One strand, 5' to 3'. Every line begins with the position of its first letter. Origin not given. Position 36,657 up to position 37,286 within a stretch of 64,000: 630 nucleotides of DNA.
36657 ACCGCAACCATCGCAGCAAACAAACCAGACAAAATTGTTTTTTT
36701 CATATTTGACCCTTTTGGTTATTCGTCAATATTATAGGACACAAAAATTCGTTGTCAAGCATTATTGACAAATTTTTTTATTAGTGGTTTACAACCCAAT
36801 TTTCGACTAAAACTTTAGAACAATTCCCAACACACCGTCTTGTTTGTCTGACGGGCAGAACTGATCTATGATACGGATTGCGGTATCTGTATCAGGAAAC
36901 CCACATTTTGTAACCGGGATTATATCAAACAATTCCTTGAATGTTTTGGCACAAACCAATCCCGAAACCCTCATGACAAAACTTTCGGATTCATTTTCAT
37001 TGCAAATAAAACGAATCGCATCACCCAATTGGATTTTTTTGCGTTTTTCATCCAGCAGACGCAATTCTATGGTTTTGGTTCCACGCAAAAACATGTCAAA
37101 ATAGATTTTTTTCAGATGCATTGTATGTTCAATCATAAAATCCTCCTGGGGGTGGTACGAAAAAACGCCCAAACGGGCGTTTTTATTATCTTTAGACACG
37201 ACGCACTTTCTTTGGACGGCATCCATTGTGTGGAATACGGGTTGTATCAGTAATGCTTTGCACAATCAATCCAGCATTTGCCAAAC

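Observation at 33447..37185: The conserved rpsK-rpoA junction is split by a 3.7-kb insert carrying members of the cysteine-module family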

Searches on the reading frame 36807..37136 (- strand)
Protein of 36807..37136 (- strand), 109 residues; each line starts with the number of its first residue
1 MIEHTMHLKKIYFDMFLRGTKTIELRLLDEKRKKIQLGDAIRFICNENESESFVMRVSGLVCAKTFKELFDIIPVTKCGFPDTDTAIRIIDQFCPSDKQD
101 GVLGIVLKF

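Call 5: search_protein_families(library=pfam, proteins=[window:36807-37136:-], max_evalue=0.01)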
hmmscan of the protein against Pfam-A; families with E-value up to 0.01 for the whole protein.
window:36807-37136:- (109 aa): 2 families
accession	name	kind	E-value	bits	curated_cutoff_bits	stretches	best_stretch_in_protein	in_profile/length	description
PF12961.13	DUF3850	-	0.0017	19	22.9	1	4-56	2-51/77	Domain of unknown function (DUF3850)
PF04266.20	ASCH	-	0.0049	18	21.2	1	7-71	2-63/103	ASCH domain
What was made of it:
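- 36807..37136 (-): Stand-alone ASCH-domain protein (109 aa), present in some related genomes and absent from others. Its RBS starts 15 nt after the T-run (start codon 24 nt after) and it has no promoter of its own. The window protein is below the Pfam cut-off (18 vs 21.2 bits, call 5).
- On ASCH domain (PF04266) - ORF 36807-37136: The window protein alone scores 18 bits, below the 21.2-bit cut-off (call 5).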

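Call 20: search_protein_families(library=ncbifam, proteins=[window:36807-37136:-], max_evalue=0.1)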
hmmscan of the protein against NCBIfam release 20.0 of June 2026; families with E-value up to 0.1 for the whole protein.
window:36807-37136:- (109 aa): 3 families
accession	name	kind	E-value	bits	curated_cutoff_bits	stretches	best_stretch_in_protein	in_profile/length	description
NF052232.1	Arg_dihydro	equivalog_domain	0.0066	15.7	450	1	19-55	190-226/266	arginine dihydrolase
NF052231.1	bifunc_ArgZ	exception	0.011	13.9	1025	1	19-55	192-228/696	bifunctional arginine dihydrolase/ornithine cyclodeaminase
NF040899.1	ryptide_rSAM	equivalog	0.064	11.9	600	1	23-69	86-133/464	radical SAM/SPASM ryptide class RiPP maturase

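Call 21: search_protein_families(library=phrogs, proteins=[window:36807-37136:-], max_evalue=0.1)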
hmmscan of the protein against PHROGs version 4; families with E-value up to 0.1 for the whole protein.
window:36807-37136:- (109 aa): 2 families
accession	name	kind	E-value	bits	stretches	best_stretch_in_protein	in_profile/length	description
phrog_19935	-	DNA, RNA and nucleotide metabolism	2.2e-14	54.5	1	4-107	5-111/116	RNA-binding protein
phrog_625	-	unknown function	0.0011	20.2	1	5-37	5-38/98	-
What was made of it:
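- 36807..37136 (-): However, phrog_19935 'RNA-binding protein' scores E 2e-14 (call 21).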

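Call 22: find_homologous_proteins(query=window:36807-37136:-)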
Query window:36807-37136:- (109 aa): 89 proteins with E <= 0.001 among 92 candidates.
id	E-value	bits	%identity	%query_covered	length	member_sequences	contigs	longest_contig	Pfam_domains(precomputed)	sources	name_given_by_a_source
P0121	8.8e-66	237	98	100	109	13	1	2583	-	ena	-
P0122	5.5e-55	202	87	100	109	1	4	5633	-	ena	-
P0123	1.9e-53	197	80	100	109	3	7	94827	PF04266.21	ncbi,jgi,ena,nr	ncbi:MAG: ASCH domain-containing protein [Alphaproteobacteria bacterium]|nr:ASCH domain-containing p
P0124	7.6e-53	195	79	100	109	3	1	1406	-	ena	-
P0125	1.3e-52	194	90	100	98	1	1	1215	-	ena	-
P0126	6.2e-52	192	76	100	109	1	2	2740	PF04266.21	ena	-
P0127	6.8e-51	189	76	100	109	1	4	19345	PF04266.21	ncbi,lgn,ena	-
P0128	1.3e-50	188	76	100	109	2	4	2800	-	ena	-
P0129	3.8e-49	183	77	100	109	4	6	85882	PF04266.21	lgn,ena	-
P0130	9.5e-19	86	47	98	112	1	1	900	PF04266.21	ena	-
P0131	1.8e-17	81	45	98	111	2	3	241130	PF04266.21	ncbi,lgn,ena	-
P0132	4.0e-17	80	45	98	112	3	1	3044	PF04266.21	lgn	-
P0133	4.9e-17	80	46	98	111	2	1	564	PF04266.21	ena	-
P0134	7.9e-16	76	46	87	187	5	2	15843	-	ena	-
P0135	1.3e-15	75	43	94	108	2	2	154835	PF04266.21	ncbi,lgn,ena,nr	ncbi:MAG: ASCH domain-containing protein [Alphaproteobacteria bacterium]|nr:ASCH domain-containing p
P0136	1.5e-15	75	43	94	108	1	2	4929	PF04266.21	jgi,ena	-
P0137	2.3e-15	75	42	94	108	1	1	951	PF04266.21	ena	-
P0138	7.7e-15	73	46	94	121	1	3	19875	PF04266.21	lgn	-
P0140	3.2e-14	71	42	94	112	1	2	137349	PF04266.21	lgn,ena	-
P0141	7.7e-14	70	43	94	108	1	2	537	PF04266.21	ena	-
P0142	1.5e-13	69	41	94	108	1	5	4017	PF04266.21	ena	-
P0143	2.8e-13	68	44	94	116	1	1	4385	PF04266.21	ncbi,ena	-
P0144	4.7e-13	67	40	94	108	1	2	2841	PF04266.21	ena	-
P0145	5.1e-13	67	41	94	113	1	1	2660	PF04266.21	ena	-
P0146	5.8e-13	67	41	94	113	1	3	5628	PF04266.21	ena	-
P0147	5.8e-13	67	41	94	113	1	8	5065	PF04266.21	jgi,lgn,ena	-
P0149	9.2e-13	66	41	94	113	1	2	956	PF04266.21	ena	-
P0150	1.2e-12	66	40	94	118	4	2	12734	PF04266.21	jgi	-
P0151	1.7e-12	65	40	94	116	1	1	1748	PF04266.21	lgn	-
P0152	2.3e-12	65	42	99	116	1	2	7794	PF04266.21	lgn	-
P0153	3.1e-12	65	38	94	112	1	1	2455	PF04266.21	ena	-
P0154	3.3e-12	64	41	94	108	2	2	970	PF04266.21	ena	-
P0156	8.3e-12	63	40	97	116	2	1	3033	PF04266.21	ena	-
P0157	1.0e-11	63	42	94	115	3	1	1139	PF12961.14,PF04266.21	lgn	-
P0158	1.0e-11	63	37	97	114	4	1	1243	PF04266.21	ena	-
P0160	2.7e-11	62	38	97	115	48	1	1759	PF04266.21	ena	-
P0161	2.7e-11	62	41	96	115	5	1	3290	PF04266.21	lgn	-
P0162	4.2e-11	61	40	96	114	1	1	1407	PF12961.14,PF04266.21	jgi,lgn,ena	-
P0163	5.5e-11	61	41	96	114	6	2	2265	PF04266.21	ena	-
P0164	7.5e-11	60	39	96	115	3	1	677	PF04266.21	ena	-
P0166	1.1e-10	60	39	96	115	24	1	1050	PF04266.21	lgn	-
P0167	1.1e-10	60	39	96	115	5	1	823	PF04266.21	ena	-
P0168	1.3e-10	59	41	97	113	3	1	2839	PF04266.21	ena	-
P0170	1.9e-10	59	38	97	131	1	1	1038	PF04266.21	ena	-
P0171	1.9e-10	59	39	95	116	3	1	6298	PF04266.21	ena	-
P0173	3.9e-10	58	37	97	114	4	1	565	PF04266.21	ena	-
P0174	4.2e-10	58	43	63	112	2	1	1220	PF04266.21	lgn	-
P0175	4.4e-10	58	35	97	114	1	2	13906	PF04266.21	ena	-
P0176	4.6e-10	58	40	92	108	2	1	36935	PF04266.21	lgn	-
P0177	8.6e-10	57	38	94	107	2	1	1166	PF04266.21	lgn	-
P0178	8.8e-10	57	37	94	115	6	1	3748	PF04266.21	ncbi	-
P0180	1.3e-9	56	37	99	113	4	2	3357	PF04266.21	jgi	-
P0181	1.4e-9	56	37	94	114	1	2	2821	PF04266.21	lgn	-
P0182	2.4e-9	55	37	94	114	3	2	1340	PF04266.21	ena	-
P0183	3.1e-9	55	41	92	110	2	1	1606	PF04266.21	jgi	jgi:ASC-1-like (ASCH) protein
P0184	3.5e-9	55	40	94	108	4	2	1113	PF04266.21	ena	-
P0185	3.8e-9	55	38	92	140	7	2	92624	PF04266.21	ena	-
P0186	3.9e-9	55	38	96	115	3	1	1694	PF04266.21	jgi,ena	jgi:ASC-1-like (ASCH) protein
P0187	7.1e-9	54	36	94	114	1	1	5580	PF04266.21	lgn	-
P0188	7.6e-9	54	39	97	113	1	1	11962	PF04266.21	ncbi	-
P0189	1.0e-8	53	37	94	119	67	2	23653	PF04266.21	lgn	-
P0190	1.2e-8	53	38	96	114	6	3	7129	PF04266.21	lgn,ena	-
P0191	1.3e-8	53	38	94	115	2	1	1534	PF04266.21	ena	-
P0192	4.4e-8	51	41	96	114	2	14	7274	PF04266.21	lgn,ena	-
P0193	4.8e-8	51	39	97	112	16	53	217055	PF04266.21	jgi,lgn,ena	-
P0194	6.9e-8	51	35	98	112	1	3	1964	PF04266.21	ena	-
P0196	1.7e-7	49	37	92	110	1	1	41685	PF04266.21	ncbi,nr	ncbi:MAG: ASCH domain-containing protein [Clostridia bacterium]|nr:ASCH domain-containing protein [C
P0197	2.2e-7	49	38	94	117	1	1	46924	PF12961.14,PF04266.21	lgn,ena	-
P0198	2.8e-7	49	37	96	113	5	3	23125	PF04266.21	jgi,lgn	jgi:ASC-1-like (ASCH) protein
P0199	4.6e-7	48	35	97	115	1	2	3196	PF04266.21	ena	-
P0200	6.2e-7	48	32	98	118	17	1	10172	PF04266.21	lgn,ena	-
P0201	6.7e-7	47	35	95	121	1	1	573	PF04266.21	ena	-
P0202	1.5e-6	46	34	98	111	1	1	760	PF04266.21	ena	-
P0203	1.7e-6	46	37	99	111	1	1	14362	PF04266.21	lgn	-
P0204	2.2e-6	46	38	96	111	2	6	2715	PF04266.21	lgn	-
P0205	7.4e-6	44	34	94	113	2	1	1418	PF04266.21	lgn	-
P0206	1.6e-5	43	33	98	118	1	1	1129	PF04266.21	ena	-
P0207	4.7e-5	41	32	98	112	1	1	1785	PF12961.14,PF04266.21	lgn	-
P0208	9.5e-5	41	36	96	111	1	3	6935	PF04266.21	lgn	-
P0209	1.3e-4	40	39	80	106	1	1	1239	PF04266.21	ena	-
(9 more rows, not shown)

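Call 23: search_dna_similar(query=window:36807-37136:-, collection=phages, mode=protein, max_evalue=0.001, max_rows=15)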
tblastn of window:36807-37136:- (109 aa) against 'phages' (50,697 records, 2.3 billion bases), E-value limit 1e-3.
No match.
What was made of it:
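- Tried and rejected: ASCH against 50,697 phage genomes (tblastn) gave no match (call 23).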

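Call 24: find_encoding_contigs(protein=P0123, flank=7000, max_places=3)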
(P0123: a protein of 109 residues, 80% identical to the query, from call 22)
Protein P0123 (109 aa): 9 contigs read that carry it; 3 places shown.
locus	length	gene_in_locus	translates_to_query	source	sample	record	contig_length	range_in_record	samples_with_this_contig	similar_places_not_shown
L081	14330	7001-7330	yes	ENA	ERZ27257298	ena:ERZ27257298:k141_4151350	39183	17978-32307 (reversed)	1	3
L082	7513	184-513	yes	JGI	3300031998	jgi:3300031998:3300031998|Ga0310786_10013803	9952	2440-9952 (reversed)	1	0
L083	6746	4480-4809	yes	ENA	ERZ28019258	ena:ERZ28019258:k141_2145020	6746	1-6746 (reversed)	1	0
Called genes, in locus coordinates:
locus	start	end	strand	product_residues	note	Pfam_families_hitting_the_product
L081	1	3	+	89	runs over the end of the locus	PF00366:Ribosomal_S17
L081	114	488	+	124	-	PF00238:Ribosomal_L14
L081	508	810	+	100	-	PF00467:KOW (weak), PF17136:ribosomal_L24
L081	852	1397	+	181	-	PF00281:Ribosomal_L5, PF00673:Ribosomal_L5_C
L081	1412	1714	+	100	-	PF00253:Ribosomal_S14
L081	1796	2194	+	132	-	PF00410:Ribosomal_S8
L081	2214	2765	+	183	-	PF00347:Ribosomal_L6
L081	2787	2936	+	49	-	-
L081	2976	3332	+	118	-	PF00861:Ribosomal_L18p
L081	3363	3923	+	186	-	PF00333:Ribosomal_S5, PF03719:Ribosomal_S5_C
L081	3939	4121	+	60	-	PF00327:Ribosomal_L30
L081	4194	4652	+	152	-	PF00828:Ribosomal_L27A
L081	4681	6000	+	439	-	PF00344:SecY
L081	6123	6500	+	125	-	PF00416:Ribosomal_S13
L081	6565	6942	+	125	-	PF00411:Ribosomal_S11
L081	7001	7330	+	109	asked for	PF04266:ASCH (weak)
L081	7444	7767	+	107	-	-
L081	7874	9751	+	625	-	-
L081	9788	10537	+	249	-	-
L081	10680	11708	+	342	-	PF01193:RNA_pol_L, PF01000:RNA_pol_A_bac, PF03118:RNA_pol_A_CTD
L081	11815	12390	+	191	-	PF01196:Ribosomal_L17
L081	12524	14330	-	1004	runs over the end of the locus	-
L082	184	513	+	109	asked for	PF04266:ASCH (weak)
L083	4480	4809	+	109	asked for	PF04266:ASCH (weak)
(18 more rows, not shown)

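Call 25: find_encoding_contigs(protein=P0129, flank=7000, max_places=3)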
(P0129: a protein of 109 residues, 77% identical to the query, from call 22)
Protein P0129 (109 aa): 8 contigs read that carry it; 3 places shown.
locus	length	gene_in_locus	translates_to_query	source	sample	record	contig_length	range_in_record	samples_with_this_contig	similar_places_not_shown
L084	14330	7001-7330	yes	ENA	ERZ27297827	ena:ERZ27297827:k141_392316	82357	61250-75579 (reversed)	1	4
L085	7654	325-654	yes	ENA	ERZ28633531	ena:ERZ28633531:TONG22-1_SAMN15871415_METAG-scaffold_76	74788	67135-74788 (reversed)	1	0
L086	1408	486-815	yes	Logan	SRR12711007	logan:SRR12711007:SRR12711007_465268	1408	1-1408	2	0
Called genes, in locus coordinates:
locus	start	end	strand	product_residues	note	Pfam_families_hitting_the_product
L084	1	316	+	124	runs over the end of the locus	PF00238:Ribosomal_L14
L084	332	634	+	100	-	PF00467:KOW (weak), PF17136:ribosomal_L24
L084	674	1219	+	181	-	PF00281:Ribosomal_L5, PF00673:Ribosomal_L5_C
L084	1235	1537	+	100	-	PF00253:Ribosomal_S14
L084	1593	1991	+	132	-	PF00410:Ribosomal_S8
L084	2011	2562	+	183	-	PF00347:Ribosomal_L6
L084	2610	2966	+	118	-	PF00861:Ribosomal_L18p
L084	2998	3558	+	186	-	PF00333:Ribosomal_S5, PF03719:Ribosomal_S5_C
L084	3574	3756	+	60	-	PF00327:Ribosomal_L30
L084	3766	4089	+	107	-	-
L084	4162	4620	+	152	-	PF00828:Ribosomal_L27A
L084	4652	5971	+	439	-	PF00344:SecY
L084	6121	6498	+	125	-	PF00416:Ribosomal_S13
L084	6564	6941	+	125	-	PF00411:Ribosomal_S11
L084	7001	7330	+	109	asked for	PF04266:ASCH (weak)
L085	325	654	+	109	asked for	PF04266:ASCH (weak)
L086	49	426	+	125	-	PF00411:Ribosomal_S11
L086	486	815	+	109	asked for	PF04266:ASCH (weak)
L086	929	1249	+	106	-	-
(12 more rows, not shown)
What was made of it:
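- It is present in L081-L086 (calls 24, 25).
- Tried and rejected: Calls 22, 24 and 25 overturned that.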

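Call 26: find_encoding_contigs(protein=P0131, flank=7000, max_places=2)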
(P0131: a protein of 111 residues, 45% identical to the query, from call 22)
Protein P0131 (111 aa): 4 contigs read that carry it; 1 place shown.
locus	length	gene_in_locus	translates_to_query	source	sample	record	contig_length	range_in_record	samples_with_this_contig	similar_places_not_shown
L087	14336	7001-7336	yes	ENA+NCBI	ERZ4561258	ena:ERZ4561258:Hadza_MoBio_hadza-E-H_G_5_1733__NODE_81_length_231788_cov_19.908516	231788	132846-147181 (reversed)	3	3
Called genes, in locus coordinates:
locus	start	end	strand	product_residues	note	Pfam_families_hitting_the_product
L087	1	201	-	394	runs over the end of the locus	-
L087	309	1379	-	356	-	-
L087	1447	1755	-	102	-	-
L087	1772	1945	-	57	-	-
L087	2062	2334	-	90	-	-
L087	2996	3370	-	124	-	-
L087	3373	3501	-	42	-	-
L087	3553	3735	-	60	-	-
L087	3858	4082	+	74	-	-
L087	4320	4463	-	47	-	-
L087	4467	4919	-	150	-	-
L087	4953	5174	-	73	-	-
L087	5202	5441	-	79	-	-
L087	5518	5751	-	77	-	-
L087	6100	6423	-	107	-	-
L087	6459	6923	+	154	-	-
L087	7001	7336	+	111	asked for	PF04266:ASCH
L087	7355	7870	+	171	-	PF00583:Acetyltransf_1 (weak), PF13508:Acetyltransf_7 (weak), PF13673:Acetyltransf_10 (weak)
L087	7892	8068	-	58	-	-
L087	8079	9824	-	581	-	PF25641:Head_fiber_dimeric (weak)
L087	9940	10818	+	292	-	PF14243:R2K_3, PF18299:R2K_2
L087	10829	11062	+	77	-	-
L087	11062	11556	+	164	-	PF07931:CPT (weak), PF13671:AAA_33, PF13207:AAA_17 (weak)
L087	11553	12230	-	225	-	-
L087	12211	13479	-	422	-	PF00675:Peptidase_M16, PF05193:Peptidase_M16_C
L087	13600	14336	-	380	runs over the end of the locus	PF00478:IMPDH, PF01070:FMN_dh (faint), PF00478:IMPDH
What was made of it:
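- A 45%-identical homolog lies in a prophage-like region of another contig (L087, call 26).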

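Call 69: search_solved_structures(query=A5, max_evalue=0.01)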
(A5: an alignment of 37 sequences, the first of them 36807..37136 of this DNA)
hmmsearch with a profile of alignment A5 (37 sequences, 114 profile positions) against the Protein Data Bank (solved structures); distinct sequences matched with E-value up to 0.01: 3.
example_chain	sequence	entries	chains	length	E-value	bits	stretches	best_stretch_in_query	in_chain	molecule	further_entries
2z0t_A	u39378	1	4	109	2e-23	86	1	1-111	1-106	Putative uncharacterized protein PH0355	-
1s04_A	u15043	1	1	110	1.8e-20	76.5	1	1-111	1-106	hypothetical protein PF0455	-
1xne_A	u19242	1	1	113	2e-13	53.8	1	3-112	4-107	hypothetical protein PF0469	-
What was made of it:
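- On ASCH domain (PF04266) - ORF 36807-37136: The family profile hits ASCH structures 2z0t, 1s04 and 1xne at E 2e-23, 2e-20 and 2e-13 over the full length (call 69). phrog_19935 scores E 2e-14 (call 21).
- Closest known: Stand-alone ASCH proteins PH0355. Same: An ortholog profile matches them end to end at E 2e-23 and 2e-20 (call 69).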

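Call 70: search_protein_families(library=pfam, alignment_id=A5, max_evalue=0.001)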
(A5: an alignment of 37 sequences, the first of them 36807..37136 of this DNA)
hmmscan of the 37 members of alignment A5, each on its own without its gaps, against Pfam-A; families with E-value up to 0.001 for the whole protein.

A. member 1, window:36807-37136:- (109 aa): 0 families

B. families by the number of members that match (of 37 scanned): 2 families
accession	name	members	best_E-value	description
PF04266.20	ASCH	35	1.1e-13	ASCH domain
PF12961.13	DUF3850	25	1.4e-07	Domain of unknown function (DUF3850)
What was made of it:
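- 36807..37136 (-): An ortholog profile hits PDB 2z0t and 1s04 at E 2e-23 and 2e-20, and 35 of 37 homologs pass PF04266 (calls 69, 70).
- On ASCH domain (PF04266) - ORF 36807-37136: However, 35 of 37 aligned homologs pass PF04266 (call 70).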
